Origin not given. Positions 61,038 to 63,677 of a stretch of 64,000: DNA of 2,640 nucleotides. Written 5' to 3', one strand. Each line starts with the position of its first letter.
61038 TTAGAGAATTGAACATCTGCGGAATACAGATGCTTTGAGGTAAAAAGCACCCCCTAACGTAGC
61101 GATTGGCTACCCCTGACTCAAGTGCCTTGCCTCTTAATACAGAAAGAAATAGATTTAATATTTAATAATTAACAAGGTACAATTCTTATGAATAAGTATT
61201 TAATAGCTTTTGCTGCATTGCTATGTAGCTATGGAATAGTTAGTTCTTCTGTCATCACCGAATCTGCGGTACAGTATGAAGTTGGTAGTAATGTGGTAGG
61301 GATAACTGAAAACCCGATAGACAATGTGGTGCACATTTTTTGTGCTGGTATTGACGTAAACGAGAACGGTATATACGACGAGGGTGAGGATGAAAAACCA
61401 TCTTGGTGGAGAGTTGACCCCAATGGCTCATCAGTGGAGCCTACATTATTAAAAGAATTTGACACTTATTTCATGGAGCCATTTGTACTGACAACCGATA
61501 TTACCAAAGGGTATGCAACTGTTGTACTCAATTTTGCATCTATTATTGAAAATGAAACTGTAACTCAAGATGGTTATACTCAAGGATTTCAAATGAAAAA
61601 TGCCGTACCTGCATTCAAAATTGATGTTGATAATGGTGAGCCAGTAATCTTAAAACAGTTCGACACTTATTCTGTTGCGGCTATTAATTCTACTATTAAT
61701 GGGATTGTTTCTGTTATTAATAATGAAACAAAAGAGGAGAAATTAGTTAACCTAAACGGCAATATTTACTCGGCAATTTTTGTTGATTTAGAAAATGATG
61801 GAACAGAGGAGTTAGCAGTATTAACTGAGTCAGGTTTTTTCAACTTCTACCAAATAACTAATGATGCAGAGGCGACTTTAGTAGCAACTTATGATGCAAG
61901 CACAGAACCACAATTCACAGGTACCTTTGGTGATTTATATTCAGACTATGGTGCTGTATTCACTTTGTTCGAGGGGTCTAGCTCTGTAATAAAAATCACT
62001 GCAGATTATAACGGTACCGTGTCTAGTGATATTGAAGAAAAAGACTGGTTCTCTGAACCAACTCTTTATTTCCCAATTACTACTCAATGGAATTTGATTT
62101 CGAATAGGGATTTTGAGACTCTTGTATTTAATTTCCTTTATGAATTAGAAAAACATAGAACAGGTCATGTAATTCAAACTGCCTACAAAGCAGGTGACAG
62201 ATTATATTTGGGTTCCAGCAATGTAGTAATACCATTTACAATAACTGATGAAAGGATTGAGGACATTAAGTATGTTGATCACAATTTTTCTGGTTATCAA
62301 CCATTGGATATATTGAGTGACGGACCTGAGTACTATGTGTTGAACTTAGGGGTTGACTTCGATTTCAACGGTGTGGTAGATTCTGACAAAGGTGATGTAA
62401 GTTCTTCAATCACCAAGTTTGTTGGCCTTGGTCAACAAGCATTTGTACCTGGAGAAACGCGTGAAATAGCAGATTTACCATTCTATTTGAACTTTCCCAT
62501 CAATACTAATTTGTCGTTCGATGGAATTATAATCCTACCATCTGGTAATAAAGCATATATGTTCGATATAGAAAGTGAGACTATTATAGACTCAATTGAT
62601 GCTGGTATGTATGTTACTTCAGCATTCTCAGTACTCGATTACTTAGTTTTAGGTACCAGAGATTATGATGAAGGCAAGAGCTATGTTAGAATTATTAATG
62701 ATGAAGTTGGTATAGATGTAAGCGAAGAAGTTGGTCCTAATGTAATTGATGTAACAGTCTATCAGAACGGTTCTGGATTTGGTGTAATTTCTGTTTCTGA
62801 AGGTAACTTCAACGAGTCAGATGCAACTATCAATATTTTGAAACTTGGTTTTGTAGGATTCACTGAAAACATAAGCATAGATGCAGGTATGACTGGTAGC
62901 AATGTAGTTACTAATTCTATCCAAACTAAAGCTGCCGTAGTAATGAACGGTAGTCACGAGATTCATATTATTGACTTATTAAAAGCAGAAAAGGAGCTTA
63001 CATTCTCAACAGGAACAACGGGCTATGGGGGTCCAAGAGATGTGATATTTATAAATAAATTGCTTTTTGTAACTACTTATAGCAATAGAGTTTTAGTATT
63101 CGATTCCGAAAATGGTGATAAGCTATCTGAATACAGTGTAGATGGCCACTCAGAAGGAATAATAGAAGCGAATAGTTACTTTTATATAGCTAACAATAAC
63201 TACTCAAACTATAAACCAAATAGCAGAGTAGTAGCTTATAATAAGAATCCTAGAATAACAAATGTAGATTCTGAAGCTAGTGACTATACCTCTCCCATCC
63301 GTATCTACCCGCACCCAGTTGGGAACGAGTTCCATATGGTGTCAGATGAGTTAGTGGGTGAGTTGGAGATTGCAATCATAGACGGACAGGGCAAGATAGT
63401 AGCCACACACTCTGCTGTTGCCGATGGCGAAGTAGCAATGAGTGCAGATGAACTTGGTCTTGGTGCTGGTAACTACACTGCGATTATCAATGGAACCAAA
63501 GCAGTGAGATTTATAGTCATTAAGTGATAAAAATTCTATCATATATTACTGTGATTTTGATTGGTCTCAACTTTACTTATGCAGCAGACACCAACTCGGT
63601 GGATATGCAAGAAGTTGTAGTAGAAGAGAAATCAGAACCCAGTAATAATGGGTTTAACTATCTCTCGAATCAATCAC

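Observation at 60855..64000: Cobalamin riboswitch controlling a T9SS-sorted beta-propeller protein plus a BtuB-like receptor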

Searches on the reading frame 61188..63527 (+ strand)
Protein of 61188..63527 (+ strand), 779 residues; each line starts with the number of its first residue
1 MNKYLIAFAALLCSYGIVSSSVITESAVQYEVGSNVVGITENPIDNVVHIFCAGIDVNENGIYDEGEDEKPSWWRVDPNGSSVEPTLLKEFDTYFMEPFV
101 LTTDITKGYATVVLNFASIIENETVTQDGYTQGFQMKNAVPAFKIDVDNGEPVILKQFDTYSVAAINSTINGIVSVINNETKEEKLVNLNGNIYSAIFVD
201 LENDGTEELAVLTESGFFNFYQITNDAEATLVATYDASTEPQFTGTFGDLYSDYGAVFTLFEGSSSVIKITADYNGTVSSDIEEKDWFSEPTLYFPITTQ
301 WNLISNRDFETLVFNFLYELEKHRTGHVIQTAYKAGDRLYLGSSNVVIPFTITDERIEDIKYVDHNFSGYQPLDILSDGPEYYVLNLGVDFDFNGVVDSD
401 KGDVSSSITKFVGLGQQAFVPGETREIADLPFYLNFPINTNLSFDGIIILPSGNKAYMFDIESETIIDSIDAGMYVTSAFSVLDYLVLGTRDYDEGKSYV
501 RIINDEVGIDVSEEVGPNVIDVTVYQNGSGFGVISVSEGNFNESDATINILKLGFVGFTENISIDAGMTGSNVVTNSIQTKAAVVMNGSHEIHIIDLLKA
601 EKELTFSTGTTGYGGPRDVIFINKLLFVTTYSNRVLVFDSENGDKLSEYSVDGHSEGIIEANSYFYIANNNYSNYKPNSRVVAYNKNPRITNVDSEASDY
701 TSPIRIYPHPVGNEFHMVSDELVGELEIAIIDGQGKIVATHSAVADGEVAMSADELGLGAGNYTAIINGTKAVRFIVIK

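Call 4: search_protein_families(library=pfam, proteins=[window:61188-63527:+], max_evalue=0.1)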
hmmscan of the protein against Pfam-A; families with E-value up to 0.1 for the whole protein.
window:61188-63527:+ (779 aa): 0 families

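Call 5: search_protein_families(library=ncbifam, proteins=[window:61188-63527:+], max_evalue=0.1)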
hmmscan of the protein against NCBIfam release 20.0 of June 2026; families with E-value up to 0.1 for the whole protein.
window:61188-63527:+ (779 aa): 1 family
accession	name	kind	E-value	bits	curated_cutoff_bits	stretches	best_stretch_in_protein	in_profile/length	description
TIGR04183.1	Por_Secre_tail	domain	0.00099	19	23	1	706-777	1-71/72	T9SS type A sorting domain-containing protein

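Call 8: find_homologous_proteins(query=window:61188-63527:+)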
Query window:61188-63527:+ (779 aa): 24 proteins with E <= 0.001 among 8000 candidates.
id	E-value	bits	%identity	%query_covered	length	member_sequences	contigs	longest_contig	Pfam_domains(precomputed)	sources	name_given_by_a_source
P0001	0.0e+0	1720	100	100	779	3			-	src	-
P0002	0.0e+0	1431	82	100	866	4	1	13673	-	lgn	-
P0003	0.0e+0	1308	76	100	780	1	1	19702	-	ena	-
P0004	1.1e-273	928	57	100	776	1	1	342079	PF18962.8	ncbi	-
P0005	4.1e-200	685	45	100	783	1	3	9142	-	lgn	-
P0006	5.7e-197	674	45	98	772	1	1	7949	PF18962.8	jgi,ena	-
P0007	1.7e-189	650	44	100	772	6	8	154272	PF18962.8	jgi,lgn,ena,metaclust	metaclust:\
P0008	3.2e-187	642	43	100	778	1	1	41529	-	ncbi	-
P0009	4.3e-186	638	43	100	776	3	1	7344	PF18962.8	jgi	jgi:hypothetical protein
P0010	5.7e-186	638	44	98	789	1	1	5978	-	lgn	-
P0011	7.9e-186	638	43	100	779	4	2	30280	-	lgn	-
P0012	1.2e-185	637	43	100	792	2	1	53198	-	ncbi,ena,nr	ncbi:MAG: hypothetical protein CVV25_09625 [Ignavibacteriae bacterium HGW-Ignavibacteriae-4]|nr:MAG:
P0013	2.6e-183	629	44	98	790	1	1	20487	-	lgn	-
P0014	2.6e-178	613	42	100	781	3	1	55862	-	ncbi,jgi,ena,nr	ncbi:MAG: hypothetical protein CVV25_09620 [Ignavibacteriae bacterium HGW-Ignavibacteriae-4]|jgi:hyp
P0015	1.0e-177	611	41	100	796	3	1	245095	-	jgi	jgi:hypothetical protein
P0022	5.4e-167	575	40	100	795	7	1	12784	PF18962.8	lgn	-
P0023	7.1e-145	502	39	100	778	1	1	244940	-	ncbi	ncbi:MAG: YncE family protein [Chlorobiota bacterium]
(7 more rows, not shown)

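Call 12: find_encoding_contigs(protein=P0004, flank=8000, max_places=3)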
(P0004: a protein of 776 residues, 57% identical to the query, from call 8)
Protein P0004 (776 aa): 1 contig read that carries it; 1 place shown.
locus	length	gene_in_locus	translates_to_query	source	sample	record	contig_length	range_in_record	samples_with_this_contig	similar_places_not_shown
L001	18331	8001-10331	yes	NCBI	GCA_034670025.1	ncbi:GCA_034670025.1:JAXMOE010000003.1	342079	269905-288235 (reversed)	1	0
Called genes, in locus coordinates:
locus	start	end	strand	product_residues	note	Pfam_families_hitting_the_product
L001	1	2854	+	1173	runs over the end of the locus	PF25942:Ig_halo (faint), PF18962:Por_Secre_tail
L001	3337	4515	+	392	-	PF00275:EPSP_synthase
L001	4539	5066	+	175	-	-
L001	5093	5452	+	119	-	-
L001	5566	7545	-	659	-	PF07715:Plug, PF00593:TonB_dep_Rec_b-barrel, PF14905:OMP_b-brl_3 (weak)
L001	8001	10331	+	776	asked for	PF18962:Por_Secre_tail (faint)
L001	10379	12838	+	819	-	-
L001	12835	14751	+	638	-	PF07715:Plug, PF00593:TonB_dep_Rec_b-barrel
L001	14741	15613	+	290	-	-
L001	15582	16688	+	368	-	-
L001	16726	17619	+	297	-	PF01882:DUF58, PF13519:VWA_2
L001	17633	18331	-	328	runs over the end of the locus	-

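Call 13: find_encoding_contigs(protein=P0012, flank=10000, max_places=3)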
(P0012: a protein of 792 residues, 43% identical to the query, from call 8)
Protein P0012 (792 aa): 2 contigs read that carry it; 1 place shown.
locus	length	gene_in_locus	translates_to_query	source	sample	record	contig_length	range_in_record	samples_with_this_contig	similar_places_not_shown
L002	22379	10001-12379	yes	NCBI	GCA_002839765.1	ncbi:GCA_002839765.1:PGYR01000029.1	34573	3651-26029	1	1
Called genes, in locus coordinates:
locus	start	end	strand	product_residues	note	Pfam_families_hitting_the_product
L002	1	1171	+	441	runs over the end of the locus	PF00512:HisKA, PF02518:HATPase_c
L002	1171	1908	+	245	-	PF01569:PAP2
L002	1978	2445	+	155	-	PF11396:PepSY_like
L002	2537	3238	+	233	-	PF03988:DUF347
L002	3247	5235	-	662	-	PF07715:Plug, PF00593:TonB_dep_Rec_b-barrel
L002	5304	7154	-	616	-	PF00654:Voltage_CLC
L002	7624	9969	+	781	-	-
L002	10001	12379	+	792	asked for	-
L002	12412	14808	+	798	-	PF18962:Por_Secre_tail (weak)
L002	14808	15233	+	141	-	-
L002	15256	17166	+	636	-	PF07715:Plug, PF00593:TonB_dep_Rec_b-barrel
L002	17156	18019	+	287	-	-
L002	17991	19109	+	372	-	-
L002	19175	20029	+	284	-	-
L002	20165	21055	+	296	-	-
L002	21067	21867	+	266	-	PF04307:YdjM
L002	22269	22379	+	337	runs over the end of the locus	PF06800:Sugar_transport (weak), PF00892:EamA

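Call 15: find_encoding_contigs(protein=P0023, flank=10000, max_places=2)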
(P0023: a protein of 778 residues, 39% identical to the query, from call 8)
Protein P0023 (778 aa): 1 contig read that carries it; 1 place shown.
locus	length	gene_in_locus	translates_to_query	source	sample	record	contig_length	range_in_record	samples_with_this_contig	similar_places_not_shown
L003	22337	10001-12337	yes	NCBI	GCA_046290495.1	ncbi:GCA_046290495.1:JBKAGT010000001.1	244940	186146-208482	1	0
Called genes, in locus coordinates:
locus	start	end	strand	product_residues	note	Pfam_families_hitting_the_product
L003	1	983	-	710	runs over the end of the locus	PF23414:Beta-prop_EML_2 (faint), PF23381:Beta-prop_IFT122_1st (faint), PF24805:EIF3I (faint), PF24817:WD40_WDHD1_1st (faint), PF25174:Beta-prop_THOC3 (faint), PF25175:Beta-prop_WDR5 (faint), PF18962:Por_Secre_tail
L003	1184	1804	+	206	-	-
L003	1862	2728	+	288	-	-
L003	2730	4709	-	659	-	PF07715:Plug, PF00593:TonB_dep_Rec_b-barrel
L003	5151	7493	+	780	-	-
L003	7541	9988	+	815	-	-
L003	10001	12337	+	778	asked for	-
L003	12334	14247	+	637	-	PF07715:Plug, PF00593:TonB_dep_Rec_b-barrel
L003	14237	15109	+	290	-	-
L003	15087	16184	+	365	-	-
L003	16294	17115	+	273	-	PF01882:DUF58, PF13519:VWA_2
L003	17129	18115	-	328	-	-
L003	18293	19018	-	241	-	PF01118:Semialdhyde_dh (faint), PF01370:Epimerase (weak), PF05368:NmrA (weak), PF13460:NAD_binding_10, PF16363:GDP_Man_Dehyd (faint)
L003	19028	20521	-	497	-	-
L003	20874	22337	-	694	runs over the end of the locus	PF03190:Thioredox_DsbH, PF13899:Thioredoxin_7, PF07944:Beta-AFase-like_GH127_cat (weak)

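Call 16: find_encoding_contigs(protein=P0015, flank=10000, max_places=2)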
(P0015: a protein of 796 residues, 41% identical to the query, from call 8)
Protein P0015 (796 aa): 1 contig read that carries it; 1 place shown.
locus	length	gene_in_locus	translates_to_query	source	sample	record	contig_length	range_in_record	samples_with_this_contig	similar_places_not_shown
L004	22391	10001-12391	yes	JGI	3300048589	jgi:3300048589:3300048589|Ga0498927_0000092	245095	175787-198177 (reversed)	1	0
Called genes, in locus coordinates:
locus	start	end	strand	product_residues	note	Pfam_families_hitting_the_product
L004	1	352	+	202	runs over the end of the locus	PF03193:RsgA_GTPase (weak), PF00009:GTP_EFTU (faint), PF02421:FeoB_N, PF00350:Dynamin_N (faint), PF01926:MMR_HSR1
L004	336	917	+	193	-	PF13580:SIS_2, PF01380:SIS (faint)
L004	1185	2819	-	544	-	-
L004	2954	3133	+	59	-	-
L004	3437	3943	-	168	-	PF13473:Cupredoxin_1 (faint), PF00127:Copper-bind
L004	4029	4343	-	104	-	PF00085:Thioredoxin, PF13098:Thioredoxin_2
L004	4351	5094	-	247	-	PF06966:DUF1295 (weak), PF04140:ICMT, PF04191:PEMT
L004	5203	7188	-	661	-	PF07715:Plug, PF00593:TonB_dep_Rec_b-barrel, PF14905:OMP_b-brl_3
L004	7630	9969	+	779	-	-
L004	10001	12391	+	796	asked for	-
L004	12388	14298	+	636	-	PF07715:Plug, PF00593:TonB_dep_Rec_b-barrel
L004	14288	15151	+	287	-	PF18962:Por_Secre_tail (faint)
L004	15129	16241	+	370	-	-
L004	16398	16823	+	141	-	-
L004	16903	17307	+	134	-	-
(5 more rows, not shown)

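Call 22: search_solved_structures(query=A1, max_evalue=1, show_alignments=2)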
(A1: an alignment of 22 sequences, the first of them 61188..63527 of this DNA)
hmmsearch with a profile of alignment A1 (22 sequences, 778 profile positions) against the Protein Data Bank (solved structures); distinct sequences matched with E-value up to 1: 2.
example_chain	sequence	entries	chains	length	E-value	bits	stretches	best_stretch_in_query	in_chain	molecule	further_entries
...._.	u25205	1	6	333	0.64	11.6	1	612-663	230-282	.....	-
2dg0_A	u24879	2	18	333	0.64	11.6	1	612-663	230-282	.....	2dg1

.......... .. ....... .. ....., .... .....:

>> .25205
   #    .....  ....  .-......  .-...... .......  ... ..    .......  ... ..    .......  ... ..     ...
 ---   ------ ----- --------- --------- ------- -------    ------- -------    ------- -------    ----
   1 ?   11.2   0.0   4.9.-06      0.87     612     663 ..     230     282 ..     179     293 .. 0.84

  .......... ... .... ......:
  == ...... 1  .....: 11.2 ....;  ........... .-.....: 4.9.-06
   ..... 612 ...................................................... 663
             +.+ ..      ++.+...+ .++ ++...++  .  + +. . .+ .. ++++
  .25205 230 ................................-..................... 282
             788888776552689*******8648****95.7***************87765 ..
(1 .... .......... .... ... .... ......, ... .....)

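Call 23: search_protein_families(library=pfam, alignment_id=A1, max_evalue=1)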
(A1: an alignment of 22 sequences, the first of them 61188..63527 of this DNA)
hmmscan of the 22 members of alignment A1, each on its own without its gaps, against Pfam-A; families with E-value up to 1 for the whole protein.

A. member 1, window:61188-63527:+ (779 aa): 1 family
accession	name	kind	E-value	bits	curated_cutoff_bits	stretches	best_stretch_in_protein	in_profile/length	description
PF23383.1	Beta-prop_IFT140_1st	-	0.21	10.7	27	1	162-232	201-267/406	IFT140 first beta-propeller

B. families by the number of members that match (of 22 scanned): 19 families
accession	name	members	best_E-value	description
PF13360.13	PQQ_2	14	0.0016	Outer membrane protein assembly factor BamB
PF18962.6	Por_Secre_tail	13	2.6e-06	Secretion system C-terminal sorting domain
PF13517.12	FG-GAP_3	7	0.0051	FG-GAP-like repeat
PF03478.24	Beta-prop_KIB1-4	6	0.0014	KIB1-4 beta-propeller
PF13570.13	Beta-prop_ACSF4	6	0.0026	Beta-alanine-activating enzyme, beta-propeller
PF20082.4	DUF6476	5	0.013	Family of unknown function (DUF6476)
PF23657.1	DUF7151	4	0.078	Domain of unknown function (DUF7151)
PF14172.12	DUF4309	3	0.0081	Domain of unknown function (DUF4309)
PF01839.29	FG-GAP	2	0.023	FG-GAP repeat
PF19127.6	Choline_bind_3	2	0.03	Choline-binding repeat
PF16288.11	DUF4934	2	0.05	Domain of unknown function (DUF4934)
PF25641.1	Head_fiber_dimeric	2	0.059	Head fiber dimeric protein-like domain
PF25210.1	Kelch_FKB95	1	0.15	FKB95, Kelch-repeats domain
PF10282.15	Lactonase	1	0.15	Lactonase, 7-bladed beta-propeller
PF01436.27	NHL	1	0.18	NHL repeat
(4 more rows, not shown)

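Call 24: predict_structure(alignment_id=A1)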
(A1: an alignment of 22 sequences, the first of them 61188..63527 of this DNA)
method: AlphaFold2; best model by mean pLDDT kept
length: 779 residues; sequences in the alignment: 22
mean_pLDDT: 84.0   pTM: 0.75
mean pLDDT of the five models: 84.0, 83.1, 78.5, 78.0, 76.3
residues with pLDDT >= 90: 328; 70-90: 366; 50-70: 40; < 50: 45
segments of 3 or more residues with pLDDT < 50: 1-18, 673-675, 689-712
pLDDT, mean of each block of 10 residues (from residue 1): 39 44 81 95 92 91 89 89 85 93 88 93 86 93 90 92 91 92 91 95 90 95 86 94 90 94 92 93 86 92 91 82 87 92 93 75 85 89 90 82 90 84 87 82 90 92 93 89 89 88 86 86 86 88 84 83 88 89 89 92 88 81 89 86 87 81 84 59 73 34 31 61 78 78 78 77 77 68
secondary structure, 60 per line:
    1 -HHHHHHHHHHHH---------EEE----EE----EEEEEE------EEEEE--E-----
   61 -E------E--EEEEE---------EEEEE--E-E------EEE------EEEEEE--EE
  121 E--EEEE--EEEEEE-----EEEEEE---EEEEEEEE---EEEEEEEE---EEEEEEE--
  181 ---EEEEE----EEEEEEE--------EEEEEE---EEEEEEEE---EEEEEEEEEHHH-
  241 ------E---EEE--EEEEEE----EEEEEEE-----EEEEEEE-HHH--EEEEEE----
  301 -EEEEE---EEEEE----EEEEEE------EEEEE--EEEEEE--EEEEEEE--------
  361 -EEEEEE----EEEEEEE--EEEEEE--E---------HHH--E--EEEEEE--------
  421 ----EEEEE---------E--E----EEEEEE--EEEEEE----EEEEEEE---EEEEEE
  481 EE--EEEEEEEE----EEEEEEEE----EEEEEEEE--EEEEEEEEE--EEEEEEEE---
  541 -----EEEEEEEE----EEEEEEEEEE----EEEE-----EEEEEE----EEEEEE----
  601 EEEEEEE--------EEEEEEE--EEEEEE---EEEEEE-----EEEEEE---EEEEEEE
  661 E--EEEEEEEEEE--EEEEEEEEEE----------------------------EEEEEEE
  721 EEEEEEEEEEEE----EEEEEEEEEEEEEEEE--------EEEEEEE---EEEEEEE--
elements in order (helices of 4 or more, strands of 3 or more residues): H2-13 E23-25 E36-41 E48-52 E72-76 E86-90 E102-104 E111-116 E119-121 E124-127 E130-135 E141-146 E150-157 E161-168 E172-178 E184-188 E193-199 E208-213 E217-224 E228-236 E251-253 E256-261 E266-272 E278-284 E291-296 E302-306 E310-314 E319-324 E331-335 E338-343 E346-352 E362-367 E372-378 E381-386 E407-412 E425-429 E447-452 E455-460 E465-471 E475-482 E485-492 E497-504 E509-516 E519-527 E530-537 E546-553 E558-567 E572-575 E581-586 E591-596 E601-607 E616-622 E625-630 E634-639 E645-650 E654-661 E664-673 E676-685 E714-732 E737-752 E761-767 E771-777

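Call 26: fold_search(model_id=the predicted structure, library=pdb)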
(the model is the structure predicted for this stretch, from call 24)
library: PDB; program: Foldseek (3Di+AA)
matches with E <= 10: 1965; with E <= 0.001: 1606
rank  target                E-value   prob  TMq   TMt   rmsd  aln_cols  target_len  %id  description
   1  9n6v_LQ               2.5e-20  1.00  0.28  0.26  22.8       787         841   10  SSU processome maturation and disassembly, State A (released 2025-11-05)
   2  9n74_LQ               4.0e-20  1.00  0.27  0.26  22.9       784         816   10  SSU processome maturation and disassembly, State H (released 2025-10-29)
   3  9n6z_LQ               4.2e-20  1.00  0.28  0.27  22.7       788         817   11  SSU processome maturation and disassembly, State D (released 2025-11-05)
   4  7mq8_LT               1.1e-18  1.00  0.34  0.31  19.1       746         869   11  Cryo-EM structure of the human SSU processome, state pre-A1 (released 2021-09-22)
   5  4nsx                  4.5e-18  1.00  0.34  0.41  17.9       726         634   10  Crystal Structure of the Utp21 tandem WD Domain (released 2014-02-19)
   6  6zqd_UL               5.4e-18  1.00  0.27  0.27  23.3       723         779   10  Cryo-EM structure of the 90S pre-ribosome from Saccharomyces cerevisiae, state Post-A1 (released 2020-09-23)
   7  9g33_UL               1.2e-17  1.00  0.30  0.28  21.3       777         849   11  Stalled 90S - Utp23-Krr1-deltaC3 (released 2025-06-18)
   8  9n6v_LT               2.8e-17  1.00  0.30  0.28  22.0       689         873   12  SSU processome maturation and disassembly, State A (released 2025-11-05)
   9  7mqa_LT               4.7e-17  1.00  0.34  0.31  18.7       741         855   10  Cryo-EM structure of the human SSU processome, state post-A1 (released 2021-09-22)
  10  6rxt_UL               6.2e-17  1.00  0.31  0.31  20.8       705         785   10  Cryo-EM structure of the 90S pre-ribosome (Kre33-Noc4) from Chaetomium thermophilum, state A (released 2019-08-14)
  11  8g2z_0U               6.8e-17  1.00  0.33  0.42  17.4       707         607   10  48-nm doublet microtubule from Tetrahymena thermophila strain CU428 (released 2023-06-14)
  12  9n6z_LT               6.8e-17  1.00  0.34  0.32  18.4       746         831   10  SSU processome maturation and disassembly, State D (released 2025-11-05)
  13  9n77_LT               7.1e-17  1.00  0.34  0.31  18.4       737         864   11  SSU processome maturation and disassembly, State K (released 2025-11-05)
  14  6lqr_B2               9.0e-17  1.00  0.27  0.26  23.3       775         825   10  Cryo-EM structure of 90S small subunit preribosomes in transition states (State C) (released 2020-09-16)
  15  9n73_LT               1.2e-16  1.00  0.30  0.28  22.3       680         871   13  SSU processome maturation and disassembly, State G (released 2025-10-29)
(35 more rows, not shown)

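Call 31: find_related_loci(query=A1, collection=genome_contigs, flank=10000)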
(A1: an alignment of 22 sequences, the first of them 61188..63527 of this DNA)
Query A1 (779 aa) in genome_contigs; peptide patterns used: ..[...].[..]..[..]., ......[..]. (x = any residue, [..] = any of these).
41 stretches matched a pattern; 13 encode a relative of the query (tblastn E <= 1e-3); 10 distinct loci.
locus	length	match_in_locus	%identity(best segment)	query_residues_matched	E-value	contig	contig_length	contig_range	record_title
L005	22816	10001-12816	82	1-779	0e+0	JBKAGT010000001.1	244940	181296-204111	MAG: Chlorobiota bacterium isolate Ske_MAG9 Ske_MAG9_0001, whole genome shotgun sequence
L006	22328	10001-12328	57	1-779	0e+0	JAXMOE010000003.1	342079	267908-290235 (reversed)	MAG: Chlorobiota bacterium isolate EC_MBin.42 ECX_72CoAssmbCtg, whole genome shotgun sequence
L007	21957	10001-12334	43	1-779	0e+0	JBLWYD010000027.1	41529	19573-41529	MAG: Bacteroidota bacterium isolate EA25-02 A25maxbin.007RE.5K@27, whole genome shotgun sequence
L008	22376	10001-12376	43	1-779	0e+0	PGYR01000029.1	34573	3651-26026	MAG: Ignavibacteriae bacterium HGW-Ignavibacteriae-4 08E140C01_z5_2013_Ig3399_v2_scaffold_1012, whole genome shotgun seq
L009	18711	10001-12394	40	1-779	8e-175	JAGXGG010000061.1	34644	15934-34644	MAG: Ignavibacteriota bacterium isolate LH_M33 k141_940891, whole genome shotgun sequence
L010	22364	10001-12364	40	1-779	6e-172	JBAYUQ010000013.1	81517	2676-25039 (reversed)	MAG: Candidatus Kapaibacterium sp. isolate SO_2016_LW3_39 scaffold00449_LW162_2016, whole genome shotgun sequence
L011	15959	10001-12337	43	1-779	0e+0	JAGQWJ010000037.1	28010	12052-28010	MAG: Ignavibacteriae bacterium isolate HKST-UBA125 NODE_37_length_28010_cov_7.707264, whole genome shotgun sequence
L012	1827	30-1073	59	429-779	8e-137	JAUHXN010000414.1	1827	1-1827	MAG: bacterium isolate 3_bin.102 NODE_93967_length_1827_cov_0.897647, whole genome shotgun sequence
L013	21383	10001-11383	26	4-779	1e-27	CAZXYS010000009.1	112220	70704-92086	MAG TPA_asm: uncultured Hyphomicrobiales bacterium isolate SRP141376_co1_372 genome assembly, contig: NODE_408_length_11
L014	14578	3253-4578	27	371-779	5e-20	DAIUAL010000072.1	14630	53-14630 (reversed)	MAG TPA_asm: Candidatus Kapaibacterium sp. isolate CTOTU1227 NODE_2787_length_14630_cov_5.959657, whole genome shotgun s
